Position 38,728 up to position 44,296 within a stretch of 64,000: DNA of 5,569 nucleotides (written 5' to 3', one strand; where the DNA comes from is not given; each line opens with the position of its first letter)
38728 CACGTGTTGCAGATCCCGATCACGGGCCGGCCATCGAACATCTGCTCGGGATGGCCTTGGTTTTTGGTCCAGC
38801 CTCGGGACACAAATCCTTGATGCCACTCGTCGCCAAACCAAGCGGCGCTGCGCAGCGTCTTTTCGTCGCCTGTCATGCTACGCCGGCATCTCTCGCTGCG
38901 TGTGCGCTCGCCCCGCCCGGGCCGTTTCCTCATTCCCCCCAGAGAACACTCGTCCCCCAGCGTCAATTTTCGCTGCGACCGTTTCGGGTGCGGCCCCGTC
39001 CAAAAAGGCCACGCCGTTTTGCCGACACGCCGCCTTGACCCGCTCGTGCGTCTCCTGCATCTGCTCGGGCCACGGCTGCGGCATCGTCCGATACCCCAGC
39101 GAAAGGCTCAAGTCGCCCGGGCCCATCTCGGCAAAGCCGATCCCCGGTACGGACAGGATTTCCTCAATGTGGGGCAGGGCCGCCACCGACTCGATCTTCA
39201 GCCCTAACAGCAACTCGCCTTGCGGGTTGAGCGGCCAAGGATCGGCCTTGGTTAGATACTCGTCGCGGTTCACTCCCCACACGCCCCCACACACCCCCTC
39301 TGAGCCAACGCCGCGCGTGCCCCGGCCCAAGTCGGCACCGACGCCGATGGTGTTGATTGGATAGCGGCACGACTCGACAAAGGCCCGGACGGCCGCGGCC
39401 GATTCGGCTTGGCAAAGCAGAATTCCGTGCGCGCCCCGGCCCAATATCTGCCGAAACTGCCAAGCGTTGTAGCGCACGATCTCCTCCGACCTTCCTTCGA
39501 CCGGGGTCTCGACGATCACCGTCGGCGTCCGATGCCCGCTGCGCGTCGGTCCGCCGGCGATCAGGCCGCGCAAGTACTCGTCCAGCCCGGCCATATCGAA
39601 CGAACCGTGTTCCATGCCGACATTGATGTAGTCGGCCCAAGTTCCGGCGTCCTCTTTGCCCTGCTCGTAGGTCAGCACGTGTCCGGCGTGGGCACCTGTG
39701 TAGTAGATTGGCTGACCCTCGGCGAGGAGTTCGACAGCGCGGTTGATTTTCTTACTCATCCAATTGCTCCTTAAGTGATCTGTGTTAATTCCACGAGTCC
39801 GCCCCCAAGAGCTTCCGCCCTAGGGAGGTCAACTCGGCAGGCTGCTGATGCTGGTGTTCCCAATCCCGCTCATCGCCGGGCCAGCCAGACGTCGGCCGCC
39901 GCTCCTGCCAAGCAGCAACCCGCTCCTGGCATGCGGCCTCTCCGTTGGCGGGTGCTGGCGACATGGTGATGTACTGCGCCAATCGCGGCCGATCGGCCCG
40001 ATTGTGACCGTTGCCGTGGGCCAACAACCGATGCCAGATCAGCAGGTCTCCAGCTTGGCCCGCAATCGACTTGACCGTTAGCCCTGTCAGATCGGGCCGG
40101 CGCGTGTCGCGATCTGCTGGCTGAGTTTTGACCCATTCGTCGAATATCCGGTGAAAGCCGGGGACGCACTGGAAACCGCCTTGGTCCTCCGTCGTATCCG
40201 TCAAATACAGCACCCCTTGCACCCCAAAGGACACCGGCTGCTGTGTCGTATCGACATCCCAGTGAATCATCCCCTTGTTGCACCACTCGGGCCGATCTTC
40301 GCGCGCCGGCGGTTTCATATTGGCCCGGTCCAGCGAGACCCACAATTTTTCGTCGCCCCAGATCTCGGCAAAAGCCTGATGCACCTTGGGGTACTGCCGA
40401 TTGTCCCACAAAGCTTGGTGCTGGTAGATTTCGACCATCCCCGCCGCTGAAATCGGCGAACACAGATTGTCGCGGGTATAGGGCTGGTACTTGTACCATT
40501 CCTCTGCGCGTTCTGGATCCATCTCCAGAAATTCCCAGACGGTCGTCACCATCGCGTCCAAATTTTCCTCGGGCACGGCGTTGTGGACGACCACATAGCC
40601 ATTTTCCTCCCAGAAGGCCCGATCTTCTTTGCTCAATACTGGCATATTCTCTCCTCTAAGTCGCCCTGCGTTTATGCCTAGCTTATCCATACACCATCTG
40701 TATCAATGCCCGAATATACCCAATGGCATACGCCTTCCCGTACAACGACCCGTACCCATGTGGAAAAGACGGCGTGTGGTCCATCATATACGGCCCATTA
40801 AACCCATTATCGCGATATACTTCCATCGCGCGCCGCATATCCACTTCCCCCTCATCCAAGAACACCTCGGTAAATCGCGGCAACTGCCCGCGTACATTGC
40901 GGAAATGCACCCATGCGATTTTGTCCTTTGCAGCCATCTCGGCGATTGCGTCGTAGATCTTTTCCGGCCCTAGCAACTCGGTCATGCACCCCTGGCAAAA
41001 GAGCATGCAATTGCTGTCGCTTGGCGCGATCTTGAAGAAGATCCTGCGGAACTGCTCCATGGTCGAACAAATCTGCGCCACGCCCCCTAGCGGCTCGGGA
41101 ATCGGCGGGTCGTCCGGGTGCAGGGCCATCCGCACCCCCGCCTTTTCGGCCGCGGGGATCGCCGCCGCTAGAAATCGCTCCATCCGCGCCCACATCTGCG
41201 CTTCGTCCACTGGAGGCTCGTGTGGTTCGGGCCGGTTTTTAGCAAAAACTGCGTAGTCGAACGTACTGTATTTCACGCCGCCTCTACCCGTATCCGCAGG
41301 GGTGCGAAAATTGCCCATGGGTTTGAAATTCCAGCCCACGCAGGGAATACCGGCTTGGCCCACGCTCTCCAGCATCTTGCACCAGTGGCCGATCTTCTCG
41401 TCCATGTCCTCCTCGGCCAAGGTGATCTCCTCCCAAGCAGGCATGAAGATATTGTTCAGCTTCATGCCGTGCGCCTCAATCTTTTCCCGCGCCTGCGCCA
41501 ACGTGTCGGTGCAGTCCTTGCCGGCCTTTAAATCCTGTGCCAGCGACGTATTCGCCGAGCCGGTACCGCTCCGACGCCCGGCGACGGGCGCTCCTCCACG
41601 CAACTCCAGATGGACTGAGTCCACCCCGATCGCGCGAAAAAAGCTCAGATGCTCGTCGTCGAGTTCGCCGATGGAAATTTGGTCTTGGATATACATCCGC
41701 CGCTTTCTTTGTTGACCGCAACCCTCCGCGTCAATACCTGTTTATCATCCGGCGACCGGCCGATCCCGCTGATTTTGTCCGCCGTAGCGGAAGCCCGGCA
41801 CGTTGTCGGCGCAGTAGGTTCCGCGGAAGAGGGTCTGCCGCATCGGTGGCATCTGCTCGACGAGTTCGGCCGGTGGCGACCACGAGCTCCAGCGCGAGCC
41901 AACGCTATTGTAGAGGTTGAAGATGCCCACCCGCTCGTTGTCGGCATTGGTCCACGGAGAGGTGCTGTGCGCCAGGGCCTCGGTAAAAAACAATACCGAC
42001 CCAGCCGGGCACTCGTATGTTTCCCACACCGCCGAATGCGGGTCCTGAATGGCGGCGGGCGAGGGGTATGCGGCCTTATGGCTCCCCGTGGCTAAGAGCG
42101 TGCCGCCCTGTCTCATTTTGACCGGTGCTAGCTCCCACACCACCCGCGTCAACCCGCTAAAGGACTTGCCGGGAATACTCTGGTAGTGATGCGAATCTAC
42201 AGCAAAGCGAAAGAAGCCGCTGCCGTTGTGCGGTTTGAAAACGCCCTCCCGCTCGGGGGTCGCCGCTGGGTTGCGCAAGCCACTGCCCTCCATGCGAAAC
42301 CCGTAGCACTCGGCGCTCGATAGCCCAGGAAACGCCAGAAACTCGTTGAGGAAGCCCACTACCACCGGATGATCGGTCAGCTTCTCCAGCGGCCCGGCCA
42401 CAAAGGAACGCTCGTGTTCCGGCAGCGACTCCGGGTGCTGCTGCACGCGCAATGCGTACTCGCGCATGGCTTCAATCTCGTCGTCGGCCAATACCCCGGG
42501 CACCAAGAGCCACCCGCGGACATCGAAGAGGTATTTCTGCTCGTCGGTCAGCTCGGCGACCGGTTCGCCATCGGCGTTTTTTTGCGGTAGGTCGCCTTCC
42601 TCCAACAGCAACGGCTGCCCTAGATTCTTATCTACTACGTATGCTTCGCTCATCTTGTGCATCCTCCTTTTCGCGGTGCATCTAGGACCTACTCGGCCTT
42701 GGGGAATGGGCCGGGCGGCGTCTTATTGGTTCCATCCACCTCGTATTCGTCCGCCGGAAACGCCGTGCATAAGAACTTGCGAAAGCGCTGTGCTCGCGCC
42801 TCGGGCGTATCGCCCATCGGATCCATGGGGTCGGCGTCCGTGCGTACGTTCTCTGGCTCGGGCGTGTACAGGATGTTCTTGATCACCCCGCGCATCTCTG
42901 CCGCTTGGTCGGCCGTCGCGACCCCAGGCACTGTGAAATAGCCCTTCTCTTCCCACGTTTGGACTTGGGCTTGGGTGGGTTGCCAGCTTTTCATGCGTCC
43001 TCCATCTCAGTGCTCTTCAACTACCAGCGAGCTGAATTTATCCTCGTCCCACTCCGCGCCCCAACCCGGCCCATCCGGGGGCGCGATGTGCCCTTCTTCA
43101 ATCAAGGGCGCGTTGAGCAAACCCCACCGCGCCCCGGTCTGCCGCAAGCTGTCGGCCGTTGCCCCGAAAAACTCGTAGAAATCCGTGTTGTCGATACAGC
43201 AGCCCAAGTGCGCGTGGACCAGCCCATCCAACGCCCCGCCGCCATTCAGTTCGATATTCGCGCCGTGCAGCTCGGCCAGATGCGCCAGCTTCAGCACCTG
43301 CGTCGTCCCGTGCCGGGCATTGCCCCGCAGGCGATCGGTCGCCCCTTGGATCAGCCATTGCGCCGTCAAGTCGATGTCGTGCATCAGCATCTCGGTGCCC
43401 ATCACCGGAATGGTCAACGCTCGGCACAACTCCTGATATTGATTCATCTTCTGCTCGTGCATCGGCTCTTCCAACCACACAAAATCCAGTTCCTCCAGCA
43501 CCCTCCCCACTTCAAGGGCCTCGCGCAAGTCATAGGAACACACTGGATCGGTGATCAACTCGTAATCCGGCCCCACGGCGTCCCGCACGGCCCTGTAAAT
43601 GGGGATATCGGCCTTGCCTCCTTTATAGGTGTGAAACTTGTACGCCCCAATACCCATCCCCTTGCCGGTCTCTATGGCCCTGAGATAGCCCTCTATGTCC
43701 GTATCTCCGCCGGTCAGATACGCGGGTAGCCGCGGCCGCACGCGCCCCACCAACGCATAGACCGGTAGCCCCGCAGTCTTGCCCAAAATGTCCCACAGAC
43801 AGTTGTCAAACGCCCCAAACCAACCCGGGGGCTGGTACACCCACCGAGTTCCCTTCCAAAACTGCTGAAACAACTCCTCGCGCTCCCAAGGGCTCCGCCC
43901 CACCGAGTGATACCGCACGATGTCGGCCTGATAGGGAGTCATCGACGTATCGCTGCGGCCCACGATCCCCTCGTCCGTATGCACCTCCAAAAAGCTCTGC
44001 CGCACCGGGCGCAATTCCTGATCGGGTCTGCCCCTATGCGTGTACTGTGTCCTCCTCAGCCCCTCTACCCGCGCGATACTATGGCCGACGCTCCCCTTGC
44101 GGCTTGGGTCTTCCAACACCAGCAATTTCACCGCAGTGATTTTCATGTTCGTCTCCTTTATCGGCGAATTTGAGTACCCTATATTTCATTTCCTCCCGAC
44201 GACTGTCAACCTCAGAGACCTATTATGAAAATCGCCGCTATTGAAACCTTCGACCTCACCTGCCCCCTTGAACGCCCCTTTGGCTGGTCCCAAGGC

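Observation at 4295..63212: Thirteen full-length PhyH-type Fe(II)/2OG dioxygenase paralogs plus two fragments in 64 kb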

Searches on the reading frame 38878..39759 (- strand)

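Call 13: search_protein_families(library=pfam, proteins=[window:38878-39759:-], max_evalue=0.001)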
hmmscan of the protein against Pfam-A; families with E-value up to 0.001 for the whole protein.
window:38878-39759:- (293 aa): 1 family
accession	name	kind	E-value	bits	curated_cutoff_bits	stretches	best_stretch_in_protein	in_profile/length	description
PF03328.21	HpcH_HpaI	-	3.4e-13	49.8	25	1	103-258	75-193/221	HpcH/HpaI aldolase/citrate lyase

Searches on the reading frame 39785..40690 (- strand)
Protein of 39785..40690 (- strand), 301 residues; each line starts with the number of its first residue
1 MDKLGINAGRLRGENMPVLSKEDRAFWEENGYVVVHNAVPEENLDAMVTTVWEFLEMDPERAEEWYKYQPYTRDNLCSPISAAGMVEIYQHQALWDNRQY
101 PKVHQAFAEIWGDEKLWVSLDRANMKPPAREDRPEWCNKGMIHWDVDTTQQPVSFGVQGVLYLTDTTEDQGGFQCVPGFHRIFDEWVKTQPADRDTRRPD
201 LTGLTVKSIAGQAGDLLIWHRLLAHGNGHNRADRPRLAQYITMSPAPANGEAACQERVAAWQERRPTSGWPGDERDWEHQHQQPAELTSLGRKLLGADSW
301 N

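Call 3: search_protein_families(library=pfam, proteins=[window:39785-40690:-], max_evalue=0.01)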
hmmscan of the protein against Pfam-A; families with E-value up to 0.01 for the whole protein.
window:39785-40690:- (301 aa): 2 families
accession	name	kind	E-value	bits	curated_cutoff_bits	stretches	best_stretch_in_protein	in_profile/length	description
PF05721.19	PhyH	-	9.1e-14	52.7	22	1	27-237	1-212/213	Phytanoyl-CoA dioxygenase (PhyH)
PF07350.19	Gig2-like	-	7.6e-05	22.1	27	0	21-108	65-138/408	Gig2-like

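Call 26: search_protein_families(library=ncbifam, proteins=[window:39785-40690:-], max_evalue=0.01)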
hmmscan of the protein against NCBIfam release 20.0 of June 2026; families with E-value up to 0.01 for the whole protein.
window:39785-40690:- (301 aa): 1 family
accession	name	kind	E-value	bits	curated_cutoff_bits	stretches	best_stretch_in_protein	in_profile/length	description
TIGR02408.1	ectoine_ThpD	equivalog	9.4e-06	25.1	336.5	1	18-195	16-184/277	ectoine hydroxylase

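Call 46: search_solved_structures(query=window:39785-40690:-, max_evalue=0.01)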
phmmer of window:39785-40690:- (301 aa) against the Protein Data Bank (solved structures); distinct sequences matched with E-value up to 0.01: 1.
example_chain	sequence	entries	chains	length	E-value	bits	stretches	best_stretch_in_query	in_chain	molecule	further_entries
2a1x_A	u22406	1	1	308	0.00051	22.4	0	18-45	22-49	Phytanoyl-CoA dioxygenase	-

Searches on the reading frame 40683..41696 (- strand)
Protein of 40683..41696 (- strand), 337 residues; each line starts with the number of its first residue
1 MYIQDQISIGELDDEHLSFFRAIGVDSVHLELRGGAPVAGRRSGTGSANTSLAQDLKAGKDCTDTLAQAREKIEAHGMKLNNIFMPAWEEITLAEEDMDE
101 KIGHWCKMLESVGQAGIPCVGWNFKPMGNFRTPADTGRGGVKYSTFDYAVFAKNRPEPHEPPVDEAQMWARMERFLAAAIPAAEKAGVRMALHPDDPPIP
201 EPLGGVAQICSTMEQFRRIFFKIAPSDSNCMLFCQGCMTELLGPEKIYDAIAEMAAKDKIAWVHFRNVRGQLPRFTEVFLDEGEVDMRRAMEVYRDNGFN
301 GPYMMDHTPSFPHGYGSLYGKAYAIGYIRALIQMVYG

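Call 13: search_protein_families(library=pfam, proteins=[window:40683-41696:-], max_evalue=0.001)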
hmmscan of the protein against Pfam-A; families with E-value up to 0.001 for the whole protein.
window:40683-41696:- (337 aa): 2 families
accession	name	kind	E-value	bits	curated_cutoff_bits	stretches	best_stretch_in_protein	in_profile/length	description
PF03786.19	UxuA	-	5.2e-39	134.5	23.7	2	163-333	175-348/352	D-mannonate dehydratase (UxuA)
PF01261.30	AP_endonuc_2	-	1.4e-10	41.7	31.1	1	65-306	29-228/249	Xylose isomerase-like TIM barrel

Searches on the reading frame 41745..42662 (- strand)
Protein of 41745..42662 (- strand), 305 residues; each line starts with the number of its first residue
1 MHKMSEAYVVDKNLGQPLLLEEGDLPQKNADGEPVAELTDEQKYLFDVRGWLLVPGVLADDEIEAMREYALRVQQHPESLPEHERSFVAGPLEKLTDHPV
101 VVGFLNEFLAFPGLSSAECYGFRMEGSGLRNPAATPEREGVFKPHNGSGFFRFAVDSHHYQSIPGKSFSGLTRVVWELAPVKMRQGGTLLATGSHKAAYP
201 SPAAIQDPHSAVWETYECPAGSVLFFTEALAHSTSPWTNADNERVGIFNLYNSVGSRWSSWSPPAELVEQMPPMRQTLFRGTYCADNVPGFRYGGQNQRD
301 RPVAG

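Call 3: search_protein_families(library=pfam, proteins=[window:41745-42662:-], max_evalue=0.01)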
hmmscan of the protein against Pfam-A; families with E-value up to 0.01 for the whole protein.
window:41745-42662:- (305 aa): 1 family
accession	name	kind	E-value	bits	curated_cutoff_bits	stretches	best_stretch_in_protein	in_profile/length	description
PF05721.19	PhyH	-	2.1e-07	31.9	22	1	46-241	1-209/213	Phytanoyl-CoA dioxygenase (PhyH)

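Call 26: search_protein_families(library=ncbifam, proteins=[window:41745-42662:-], max_evalue=0.01)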
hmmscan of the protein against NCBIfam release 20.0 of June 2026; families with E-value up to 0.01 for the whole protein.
window:41745-42662:- (305 aa): 1 family
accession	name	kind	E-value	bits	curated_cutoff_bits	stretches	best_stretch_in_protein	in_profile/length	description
NF052437.1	MPhHdxlPhnYGIM8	equivalog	0.0046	16.4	500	0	37-79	4-46/260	methylphosphonate hydroxylase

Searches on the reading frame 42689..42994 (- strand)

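Call 5: search_protein_families(library=pfam, proteins=[window:42689-42994:-], max_evalue=0.1)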
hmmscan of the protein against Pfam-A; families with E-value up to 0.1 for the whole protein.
window:42689-42994:- (101 aa): 1 family
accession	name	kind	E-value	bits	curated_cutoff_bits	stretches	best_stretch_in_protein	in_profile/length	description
PF13670.12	PepSY_2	-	0.043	14.3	24.3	0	2-39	26-63/83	Peptidase propeptide and YPEB domain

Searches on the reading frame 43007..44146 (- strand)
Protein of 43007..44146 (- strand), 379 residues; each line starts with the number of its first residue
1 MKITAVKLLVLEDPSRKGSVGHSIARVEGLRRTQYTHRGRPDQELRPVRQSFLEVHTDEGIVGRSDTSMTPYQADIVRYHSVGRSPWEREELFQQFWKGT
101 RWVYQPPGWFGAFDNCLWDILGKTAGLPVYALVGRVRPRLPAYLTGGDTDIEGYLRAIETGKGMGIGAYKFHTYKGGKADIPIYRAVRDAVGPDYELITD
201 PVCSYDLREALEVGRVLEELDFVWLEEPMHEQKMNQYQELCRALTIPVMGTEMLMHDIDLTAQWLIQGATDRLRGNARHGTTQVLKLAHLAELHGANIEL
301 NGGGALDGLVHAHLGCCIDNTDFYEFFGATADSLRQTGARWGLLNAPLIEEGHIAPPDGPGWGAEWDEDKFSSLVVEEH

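Call 13: search_protein_families(library=pfam, proteins=[window:43007-44146:-], max_evalue=0.001)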
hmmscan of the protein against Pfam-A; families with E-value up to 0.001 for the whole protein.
window:43007-44146:- (379 aa): 2 families
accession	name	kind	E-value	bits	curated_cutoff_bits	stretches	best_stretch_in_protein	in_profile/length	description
PF13378.12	MR_MLE_C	-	2.4e-35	122.7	29.4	1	164-370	13-219/219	Enolase C-terminal domain-like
PF02746.21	MR_MLE_N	-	5e-05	23.9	22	1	52-134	30-117/117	Mandelate racemase / muconate lactonizing enzyme, N-terminal domain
